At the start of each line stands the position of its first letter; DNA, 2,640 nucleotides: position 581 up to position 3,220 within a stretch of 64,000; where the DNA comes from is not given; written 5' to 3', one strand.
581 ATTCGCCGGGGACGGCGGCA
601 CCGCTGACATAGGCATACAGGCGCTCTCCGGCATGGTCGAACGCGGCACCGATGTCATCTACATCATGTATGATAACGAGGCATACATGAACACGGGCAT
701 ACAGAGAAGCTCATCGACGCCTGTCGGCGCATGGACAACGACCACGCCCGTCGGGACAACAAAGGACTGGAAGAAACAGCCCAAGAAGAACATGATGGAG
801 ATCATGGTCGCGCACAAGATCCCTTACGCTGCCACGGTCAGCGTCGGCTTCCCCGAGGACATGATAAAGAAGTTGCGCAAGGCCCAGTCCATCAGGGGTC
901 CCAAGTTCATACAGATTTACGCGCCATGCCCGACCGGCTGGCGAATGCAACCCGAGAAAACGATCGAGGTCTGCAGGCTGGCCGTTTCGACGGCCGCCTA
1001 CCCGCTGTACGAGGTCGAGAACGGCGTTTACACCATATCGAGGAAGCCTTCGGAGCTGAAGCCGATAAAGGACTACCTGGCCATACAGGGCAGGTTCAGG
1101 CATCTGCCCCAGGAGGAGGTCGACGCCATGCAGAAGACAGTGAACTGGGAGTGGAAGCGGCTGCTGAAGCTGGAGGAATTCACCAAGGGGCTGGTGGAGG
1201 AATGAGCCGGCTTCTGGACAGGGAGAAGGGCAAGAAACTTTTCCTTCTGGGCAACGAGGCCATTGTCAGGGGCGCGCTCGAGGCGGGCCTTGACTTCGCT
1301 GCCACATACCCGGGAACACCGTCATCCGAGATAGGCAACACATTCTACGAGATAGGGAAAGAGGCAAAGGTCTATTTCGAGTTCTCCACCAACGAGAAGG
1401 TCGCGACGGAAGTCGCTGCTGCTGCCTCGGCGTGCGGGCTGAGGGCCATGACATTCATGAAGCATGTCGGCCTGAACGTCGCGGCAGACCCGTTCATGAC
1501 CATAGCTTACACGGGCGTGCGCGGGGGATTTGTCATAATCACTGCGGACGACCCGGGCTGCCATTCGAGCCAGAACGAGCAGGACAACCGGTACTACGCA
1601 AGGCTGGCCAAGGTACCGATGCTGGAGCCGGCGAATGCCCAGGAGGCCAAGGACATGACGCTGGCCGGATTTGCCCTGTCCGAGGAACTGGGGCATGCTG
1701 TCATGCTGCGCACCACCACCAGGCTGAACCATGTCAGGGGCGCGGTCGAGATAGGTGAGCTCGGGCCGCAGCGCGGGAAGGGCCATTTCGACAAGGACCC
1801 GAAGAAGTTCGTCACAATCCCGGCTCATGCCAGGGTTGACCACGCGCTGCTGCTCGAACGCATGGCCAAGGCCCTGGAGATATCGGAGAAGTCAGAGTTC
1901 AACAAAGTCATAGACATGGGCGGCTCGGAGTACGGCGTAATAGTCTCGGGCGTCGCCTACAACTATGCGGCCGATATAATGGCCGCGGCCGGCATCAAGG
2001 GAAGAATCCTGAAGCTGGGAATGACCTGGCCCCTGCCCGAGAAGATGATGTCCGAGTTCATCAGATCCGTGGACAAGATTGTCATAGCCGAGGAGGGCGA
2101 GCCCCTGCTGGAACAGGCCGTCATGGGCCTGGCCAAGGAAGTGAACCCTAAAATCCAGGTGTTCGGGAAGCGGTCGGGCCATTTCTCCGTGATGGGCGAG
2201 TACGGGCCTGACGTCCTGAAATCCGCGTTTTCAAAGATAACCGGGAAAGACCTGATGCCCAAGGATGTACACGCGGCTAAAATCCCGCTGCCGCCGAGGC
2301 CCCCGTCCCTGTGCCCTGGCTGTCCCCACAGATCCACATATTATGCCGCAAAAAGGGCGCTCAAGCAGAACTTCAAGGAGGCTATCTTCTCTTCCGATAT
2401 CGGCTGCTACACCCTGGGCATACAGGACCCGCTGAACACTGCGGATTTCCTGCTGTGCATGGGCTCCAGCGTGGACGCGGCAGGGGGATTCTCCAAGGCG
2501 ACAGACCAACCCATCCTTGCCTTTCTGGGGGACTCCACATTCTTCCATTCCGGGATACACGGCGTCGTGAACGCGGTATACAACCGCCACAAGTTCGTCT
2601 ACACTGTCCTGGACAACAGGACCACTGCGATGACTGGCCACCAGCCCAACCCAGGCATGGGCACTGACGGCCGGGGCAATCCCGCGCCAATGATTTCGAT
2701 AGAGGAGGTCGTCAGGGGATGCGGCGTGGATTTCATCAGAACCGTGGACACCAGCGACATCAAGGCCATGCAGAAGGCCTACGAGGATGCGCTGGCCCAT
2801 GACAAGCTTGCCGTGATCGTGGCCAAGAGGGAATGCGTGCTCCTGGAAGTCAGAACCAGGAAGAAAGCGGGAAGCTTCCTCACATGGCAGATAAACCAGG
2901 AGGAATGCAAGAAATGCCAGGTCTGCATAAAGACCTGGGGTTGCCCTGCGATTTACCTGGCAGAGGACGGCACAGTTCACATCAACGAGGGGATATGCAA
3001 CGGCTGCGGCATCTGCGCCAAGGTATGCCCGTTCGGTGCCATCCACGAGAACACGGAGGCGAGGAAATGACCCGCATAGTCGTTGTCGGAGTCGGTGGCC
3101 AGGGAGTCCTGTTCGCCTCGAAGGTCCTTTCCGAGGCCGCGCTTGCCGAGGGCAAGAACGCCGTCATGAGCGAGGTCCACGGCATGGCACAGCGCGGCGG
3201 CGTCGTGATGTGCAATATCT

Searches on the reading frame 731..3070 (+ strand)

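Call 86: search_protein_families(library=pfam, proteins=[window:731-3070:+], max_evalue=0.001)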
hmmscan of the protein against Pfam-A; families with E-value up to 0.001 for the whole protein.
window:731-3070:+ (779 aa): 8 families
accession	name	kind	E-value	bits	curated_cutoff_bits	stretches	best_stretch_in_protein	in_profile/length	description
PF02775.26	TPP_enzyme_C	-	1.1e-21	77.6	21.9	1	556-697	1-150/151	Thiamine pyrophosphate enzyme, C-terminal TPP binding domain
PF01855.24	POR_N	-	1.9e-14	54.4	27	1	181-344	2-170/231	Pyruvate flavodoxin/ferredoxin oxidoreductase, thiamine diP-bdg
PF00037.32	Fer4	-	3e-07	30.4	21.1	1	750-771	2-23/24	4Fe-4S binding domain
PF12837.12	Fer4_6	-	6.2e-07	29.5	25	1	748-771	1-24/24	4Fe-4S binding domain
PF14697.11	Fer4_21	-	3.6e-06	27.4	35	1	720-771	2-57/59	4Fe-4S dicluster domain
PF12838.12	Fer4_7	-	1.9e-05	25.5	27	1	726-770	2-52/52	4Fe-4S dicluster domain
PF12797.12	Fer4_2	-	5.2e-05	23.4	24.5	1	749-768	3-22/22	4Fe-4S binding domain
PF13237.11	Fer4_10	-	9.7e-05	22.7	25.5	0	750-775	3-30/53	4Fe-4S dicluster domain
